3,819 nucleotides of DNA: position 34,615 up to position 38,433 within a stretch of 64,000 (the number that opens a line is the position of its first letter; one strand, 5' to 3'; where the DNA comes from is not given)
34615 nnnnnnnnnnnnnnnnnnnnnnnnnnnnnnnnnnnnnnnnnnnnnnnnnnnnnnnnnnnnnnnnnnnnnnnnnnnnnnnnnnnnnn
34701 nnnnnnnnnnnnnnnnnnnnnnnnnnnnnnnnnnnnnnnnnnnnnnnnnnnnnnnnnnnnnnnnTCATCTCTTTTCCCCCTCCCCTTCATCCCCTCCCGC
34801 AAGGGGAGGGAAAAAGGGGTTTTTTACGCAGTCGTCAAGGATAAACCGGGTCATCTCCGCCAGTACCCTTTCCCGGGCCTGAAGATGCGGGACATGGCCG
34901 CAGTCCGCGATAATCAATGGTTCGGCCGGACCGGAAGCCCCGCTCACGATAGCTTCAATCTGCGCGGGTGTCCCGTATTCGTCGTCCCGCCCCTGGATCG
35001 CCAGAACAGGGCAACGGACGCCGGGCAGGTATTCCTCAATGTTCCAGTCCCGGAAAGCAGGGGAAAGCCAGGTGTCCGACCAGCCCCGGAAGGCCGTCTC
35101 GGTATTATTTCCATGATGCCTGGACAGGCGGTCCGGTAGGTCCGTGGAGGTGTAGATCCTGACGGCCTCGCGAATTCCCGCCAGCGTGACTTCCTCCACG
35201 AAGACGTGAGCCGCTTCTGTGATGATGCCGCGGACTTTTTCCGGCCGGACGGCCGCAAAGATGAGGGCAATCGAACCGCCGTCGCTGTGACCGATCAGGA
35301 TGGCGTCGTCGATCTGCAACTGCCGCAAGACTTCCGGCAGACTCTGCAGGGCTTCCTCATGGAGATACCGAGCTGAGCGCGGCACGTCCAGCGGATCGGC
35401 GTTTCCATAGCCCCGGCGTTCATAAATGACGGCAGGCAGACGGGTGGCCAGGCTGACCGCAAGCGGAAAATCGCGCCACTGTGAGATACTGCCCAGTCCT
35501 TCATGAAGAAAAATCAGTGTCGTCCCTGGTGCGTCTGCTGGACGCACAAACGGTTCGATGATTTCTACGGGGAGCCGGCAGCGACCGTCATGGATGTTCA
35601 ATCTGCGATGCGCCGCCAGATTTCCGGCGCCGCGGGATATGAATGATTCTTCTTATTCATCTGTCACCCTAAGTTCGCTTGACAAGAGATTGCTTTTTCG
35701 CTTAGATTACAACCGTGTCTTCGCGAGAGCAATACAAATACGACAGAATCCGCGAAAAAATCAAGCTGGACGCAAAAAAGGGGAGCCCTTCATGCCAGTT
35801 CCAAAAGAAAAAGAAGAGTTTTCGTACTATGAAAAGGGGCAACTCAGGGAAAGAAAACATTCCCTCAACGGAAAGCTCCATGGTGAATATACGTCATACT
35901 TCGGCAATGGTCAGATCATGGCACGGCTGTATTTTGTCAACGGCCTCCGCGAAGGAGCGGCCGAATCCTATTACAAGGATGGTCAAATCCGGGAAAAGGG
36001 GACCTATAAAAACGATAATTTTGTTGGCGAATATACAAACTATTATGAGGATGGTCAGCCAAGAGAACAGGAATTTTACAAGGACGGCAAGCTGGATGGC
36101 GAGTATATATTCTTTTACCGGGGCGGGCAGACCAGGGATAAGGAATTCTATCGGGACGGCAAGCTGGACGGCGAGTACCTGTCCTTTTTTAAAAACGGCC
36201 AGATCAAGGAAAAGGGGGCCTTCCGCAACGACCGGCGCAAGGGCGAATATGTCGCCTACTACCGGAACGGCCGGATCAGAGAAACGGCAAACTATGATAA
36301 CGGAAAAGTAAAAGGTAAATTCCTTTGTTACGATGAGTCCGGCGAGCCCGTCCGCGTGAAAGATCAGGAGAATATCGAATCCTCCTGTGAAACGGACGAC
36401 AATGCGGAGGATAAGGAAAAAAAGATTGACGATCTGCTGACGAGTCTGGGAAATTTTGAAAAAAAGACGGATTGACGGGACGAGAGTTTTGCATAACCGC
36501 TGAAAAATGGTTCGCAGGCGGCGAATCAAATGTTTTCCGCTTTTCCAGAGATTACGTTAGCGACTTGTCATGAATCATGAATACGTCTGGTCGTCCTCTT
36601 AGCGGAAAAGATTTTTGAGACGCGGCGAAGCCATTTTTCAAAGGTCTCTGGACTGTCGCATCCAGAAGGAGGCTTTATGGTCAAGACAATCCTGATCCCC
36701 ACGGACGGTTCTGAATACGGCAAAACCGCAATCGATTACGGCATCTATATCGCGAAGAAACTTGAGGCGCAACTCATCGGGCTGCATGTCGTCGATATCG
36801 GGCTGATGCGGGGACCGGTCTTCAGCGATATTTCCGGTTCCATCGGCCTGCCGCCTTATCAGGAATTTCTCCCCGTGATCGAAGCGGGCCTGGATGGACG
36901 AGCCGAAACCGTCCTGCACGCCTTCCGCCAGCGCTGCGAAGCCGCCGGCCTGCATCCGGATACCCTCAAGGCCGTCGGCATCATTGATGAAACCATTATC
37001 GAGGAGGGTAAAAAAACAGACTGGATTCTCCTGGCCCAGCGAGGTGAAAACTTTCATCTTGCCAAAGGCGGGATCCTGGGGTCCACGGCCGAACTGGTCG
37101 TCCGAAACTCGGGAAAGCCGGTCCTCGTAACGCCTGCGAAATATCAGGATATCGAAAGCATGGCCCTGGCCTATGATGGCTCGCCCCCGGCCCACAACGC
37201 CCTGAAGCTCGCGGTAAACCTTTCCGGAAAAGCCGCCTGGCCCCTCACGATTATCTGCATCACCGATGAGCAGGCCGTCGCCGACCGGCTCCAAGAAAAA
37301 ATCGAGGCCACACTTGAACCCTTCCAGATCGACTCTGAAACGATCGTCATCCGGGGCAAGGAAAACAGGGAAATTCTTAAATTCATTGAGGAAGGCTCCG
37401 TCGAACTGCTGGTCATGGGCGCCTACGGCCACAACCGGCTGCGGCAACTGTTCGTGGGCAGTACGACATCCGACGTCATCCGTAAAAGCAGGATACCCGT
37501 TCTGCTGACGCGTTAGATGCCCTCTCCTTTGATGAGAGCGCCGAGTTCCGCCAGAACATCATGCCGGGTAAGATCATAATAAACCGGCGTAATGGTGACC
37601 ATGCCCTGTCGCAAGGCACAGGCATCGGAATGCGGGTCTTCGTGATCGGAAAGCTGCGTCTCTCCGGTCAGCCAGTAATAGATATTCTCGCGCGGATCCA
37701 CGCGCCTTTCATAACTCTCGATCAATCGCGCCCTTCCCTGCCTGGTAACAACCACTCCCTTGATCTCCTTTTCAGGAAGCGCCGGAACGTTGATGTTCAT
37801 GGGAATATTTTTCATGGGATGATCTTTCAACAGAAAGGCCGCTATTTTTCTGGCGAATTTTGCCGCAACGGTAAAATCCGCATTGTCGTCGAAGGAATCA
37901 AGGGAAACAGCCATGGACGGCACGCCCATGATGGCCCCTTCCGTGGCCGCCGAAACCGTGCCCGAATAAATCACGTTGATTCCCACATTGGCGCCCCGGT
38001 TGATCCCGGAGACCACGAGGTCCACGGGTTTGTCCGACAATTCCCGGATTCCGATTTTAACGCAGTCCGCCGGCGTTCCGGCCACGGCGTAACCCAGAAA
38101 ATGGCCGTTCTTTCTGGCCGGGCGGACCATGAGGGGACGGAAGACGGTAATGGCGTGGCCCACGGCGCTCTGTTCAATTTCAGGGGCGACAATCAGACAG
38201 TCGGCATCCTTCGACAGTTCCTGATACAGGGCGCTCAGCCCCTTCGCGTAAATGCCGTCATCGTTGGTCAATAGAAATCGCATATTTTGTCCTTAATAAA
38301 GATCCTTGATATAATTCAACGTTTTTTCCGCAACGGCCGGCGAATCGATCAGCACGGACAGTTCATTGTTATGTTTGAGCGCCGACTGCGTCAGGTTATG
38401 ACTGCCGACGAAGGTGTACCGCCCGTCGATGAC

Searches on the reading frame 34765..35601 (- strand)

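Call 9: search_protein_families(library=pfam, proteins=[window:34765-35601:-])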
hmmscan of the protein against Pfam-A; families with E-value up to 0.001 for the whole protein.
window:34765-35601:- (278 aa): 4 families
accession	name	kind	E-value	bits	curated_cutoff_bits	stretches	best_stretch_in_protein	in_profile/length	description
PF00561.26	Abhydrolase_1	-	1.2e-16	61.6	25.8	1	28-183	2-155/245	alpha/beta hydrolase fold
PF12697.13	Abhydrolase_6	-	7.2e-15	56.7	26.3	1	29-248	1-216/217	Alpha/beta hydrolase family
PF12146.15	Hydrolase_4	-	4.5e-07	29.9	27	1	35-137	12-115/239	Serine aminopeptidase, S33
PF07819.20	PGAP1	-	0.00044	20.5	24.3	0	96-138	89-134/233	PGAP1-like alpha/beta domain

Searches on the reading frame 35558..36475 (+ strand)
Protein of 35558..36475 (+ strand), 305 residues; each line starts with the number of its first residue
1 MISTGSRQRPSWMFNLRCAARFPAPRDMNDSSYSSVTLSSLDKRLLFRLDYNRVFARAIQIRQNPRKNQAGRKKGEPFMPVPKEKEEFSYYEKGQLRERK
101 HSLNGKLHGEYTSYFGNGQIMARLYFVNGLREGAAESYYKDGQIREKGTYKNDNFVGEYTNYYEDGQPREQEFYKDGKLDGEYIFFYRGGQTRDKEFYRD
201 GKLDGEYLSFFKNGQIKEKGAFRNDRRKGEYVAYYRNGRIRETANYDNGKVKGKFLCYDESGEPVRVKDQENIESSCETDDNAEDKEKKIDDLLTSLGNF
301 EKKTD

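Call 9: search_protein_families(library=pfam, proteins=[window:35558-36475:+])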
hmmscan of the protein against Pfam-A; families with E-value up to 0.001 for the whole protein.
window:35558-36475:+ (305 aa): 1 family
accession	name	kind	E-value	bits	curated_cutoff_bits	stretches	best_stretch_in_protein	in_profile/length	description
PF07661.19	MORN_2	-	3.6e-25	85.5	29.6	1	131-152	1-22/22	MORN repeat variant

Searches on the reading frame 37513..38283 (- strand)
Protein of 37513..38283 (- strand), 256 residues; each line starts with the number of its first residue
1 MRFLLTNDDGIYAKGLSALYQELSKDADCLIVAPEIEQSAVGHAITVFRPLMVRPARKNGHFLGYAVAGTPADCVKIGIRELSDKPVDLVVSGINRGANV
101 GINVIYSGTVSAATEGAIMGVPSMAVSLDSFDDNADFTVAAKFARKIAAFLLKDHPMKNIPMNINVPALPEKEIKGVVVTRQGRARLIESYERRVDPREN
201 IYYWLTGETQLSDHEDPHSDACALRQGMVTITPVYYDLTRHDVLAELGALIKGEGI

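Call 9: search_protein_families(library=pfam, proteins=[window:37513-38283:-])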
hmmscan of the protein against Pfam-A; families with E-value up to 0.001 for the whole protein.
window:37513-38283:- (256 aa): 1 family
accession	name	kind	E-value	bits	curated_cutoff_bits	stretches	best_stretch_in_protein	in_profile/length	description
PF01975.23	SurE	-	5.5e-64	215.9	22.1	1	4-186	2-186/189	Survival protein SurE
